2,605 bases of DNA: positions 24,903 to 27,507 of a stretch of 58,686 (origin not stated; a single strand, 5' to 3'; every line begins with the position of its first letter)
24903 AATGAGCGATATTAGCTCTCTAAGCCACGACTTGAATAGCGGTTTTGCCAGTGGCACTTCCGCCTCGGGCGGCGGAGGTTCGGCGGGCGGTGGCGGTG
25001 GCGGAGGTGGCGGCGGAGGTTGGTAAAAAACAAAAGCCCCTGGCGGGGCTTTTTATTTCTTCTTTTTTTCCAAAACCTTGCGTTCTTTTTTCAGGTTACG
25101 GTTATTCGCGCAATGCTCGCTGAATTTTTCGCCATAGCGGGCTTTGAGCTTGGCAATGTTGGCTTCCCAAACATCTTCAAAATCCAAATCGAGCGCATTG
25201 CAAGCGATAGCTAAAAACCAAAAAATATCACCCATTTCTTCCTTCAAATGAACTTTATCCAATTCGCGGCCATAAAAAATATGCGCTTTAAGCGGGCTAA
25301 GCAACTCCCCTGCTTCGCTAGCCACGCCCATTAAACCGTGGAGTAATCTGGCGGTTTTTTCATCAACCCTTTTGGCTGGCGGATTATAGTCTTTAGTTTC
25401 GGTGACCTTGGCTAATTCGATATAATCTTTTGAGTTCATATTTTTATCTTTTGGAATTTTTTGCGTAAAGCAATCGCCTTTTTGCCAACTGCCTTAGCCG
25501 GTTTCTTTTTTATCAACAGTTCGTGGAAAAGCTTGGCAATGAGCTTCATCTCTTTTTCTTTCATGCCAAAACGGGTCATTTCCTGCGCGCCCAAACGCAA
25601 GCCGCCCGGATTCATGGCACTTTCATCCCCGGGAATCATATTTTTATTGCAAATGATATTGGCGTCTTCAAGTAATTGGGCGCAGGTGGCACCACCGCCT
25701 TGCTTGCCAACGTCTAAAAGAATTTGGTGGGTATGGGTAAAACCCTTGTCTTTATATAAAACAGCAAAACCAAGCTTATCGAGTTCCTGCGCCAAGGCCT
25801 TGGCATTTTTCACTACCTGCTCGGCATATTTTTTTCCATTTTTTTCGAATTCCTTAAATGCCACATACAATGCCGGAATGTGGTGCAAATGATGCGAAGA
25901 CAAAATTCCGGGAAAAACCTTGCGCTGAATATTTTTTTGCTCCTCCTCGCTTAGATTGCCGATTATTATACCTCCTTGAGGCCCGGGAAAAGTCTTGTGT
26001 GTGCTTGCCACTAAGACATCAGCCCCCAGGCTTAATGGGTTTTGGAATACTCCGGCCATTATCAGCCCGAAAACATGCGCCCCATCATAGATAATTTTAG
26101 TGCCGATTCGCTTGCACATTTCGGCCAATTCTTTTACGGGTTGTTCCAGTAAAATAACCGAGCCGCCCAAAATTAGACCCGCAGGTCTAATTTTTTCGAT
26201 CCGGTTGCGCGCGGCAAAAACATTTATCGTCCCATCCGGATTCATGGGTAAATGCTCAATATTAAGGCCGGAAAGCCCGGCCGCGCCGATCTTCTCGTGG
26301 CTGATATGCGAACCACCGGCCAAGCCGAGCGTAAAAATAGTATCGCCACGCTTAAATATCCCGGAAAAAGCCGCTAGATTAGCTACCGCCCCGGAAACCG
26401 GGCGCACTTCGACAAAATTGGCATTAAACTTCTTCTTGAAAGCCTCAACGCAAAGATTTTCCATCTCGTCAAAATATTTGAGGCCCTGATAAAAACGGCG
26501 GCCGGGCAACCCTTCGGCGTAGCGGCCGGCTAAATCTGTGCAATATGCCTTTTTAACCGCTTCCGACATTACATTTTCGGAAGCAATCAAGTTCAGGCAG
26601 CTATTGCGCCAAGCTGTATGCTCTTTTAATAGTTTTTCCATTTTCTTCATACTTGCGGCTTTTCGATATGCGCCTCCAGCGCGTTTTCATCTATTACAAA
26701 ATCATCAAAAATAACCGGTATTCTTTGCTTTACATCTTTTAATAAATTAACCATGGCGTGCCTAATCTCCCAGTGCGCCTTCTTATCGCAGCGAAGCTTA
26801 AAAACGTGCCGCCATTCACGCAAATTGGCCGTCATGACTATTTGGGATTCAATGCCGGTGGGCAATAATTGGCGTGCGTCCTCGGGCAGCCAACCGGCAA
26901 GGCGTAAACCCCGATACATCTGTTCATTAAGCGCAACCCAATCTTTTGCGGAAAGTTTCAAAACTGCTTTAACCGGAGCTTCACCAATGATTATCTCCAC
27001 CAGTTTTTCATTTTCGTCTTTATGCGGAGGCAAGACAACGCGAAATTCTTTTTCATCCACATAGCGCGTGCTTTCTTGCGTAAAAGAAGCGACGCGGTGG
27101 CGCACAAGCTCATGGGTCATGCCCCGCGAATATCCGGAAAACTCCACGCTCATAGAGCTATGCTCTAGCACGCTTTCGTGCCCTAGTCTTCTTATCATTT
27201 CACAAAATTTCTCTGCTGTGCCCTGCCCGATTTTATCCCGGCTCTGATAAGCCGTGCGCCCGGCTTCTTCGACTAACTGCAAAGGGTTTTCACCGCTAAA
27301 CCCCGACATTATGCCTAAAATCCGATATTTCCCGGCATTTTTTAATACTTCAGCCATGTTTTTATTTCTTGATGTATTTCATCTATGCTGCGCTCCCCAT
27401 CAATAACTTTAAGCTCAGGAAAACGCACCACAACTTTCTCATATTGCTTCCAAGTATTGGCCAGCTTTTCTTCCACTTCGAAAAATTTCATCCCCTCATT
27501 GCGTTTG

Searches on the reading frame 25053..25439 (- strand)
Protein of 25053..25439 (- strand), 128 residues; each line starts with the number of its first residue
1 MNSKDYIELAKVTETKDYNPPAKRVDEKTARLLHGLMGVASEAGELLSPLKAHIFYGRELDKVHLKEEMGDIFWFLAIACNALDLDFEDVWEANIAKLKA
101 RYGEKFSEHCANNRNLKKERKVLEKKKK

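Call 8: search_protein_families(library=pfam, proteins=[window:25053-25439:-], max_evalue=0.01)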
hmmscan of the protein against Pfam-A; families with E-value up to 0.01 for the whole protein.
window:25053-25439:- (128 aa): 2 families
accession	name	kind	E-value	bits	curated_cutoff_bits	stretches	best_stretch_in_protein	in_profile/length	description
PF03819.22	MazG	-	6.2e-08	33.2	22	1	39-102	10-70/74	MazG nucleotide pyrophosphohydrolase domain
PF01503.22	PRA-PH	-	0.0011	19.7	21.3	1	39-92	34-80/86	Phosphoribosyl-ATP pyrophosphohydrolase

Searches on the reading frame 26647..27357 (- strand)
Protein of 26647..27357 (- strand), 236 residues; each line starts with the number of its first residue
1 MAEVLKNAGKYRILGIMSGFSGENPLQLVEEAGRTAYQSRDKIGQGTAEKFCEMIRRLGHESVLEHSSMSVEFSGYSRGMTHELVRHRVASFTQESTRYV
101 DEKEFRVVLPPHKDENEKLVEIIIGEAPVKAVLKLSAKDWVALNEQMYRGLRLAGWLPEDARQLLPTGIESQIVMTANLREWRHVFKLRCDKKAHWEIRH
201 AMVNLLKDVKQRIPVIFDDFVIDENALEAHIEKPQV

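Call 7: search_protein_families(library=pfam, proteins=[window:26647-27357:-], max_evalue=0.01)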
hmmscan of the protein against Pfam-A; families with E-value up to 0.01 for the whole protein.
window:26647-27357:- (236 aa): 1 family
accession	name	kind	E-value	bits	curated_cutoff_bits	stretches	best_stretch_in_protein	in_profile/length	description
PF02511.20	Thy1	-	4.2e-50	170.6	24.8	1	24-215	8-191/191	Thymidylate synthase complementing protein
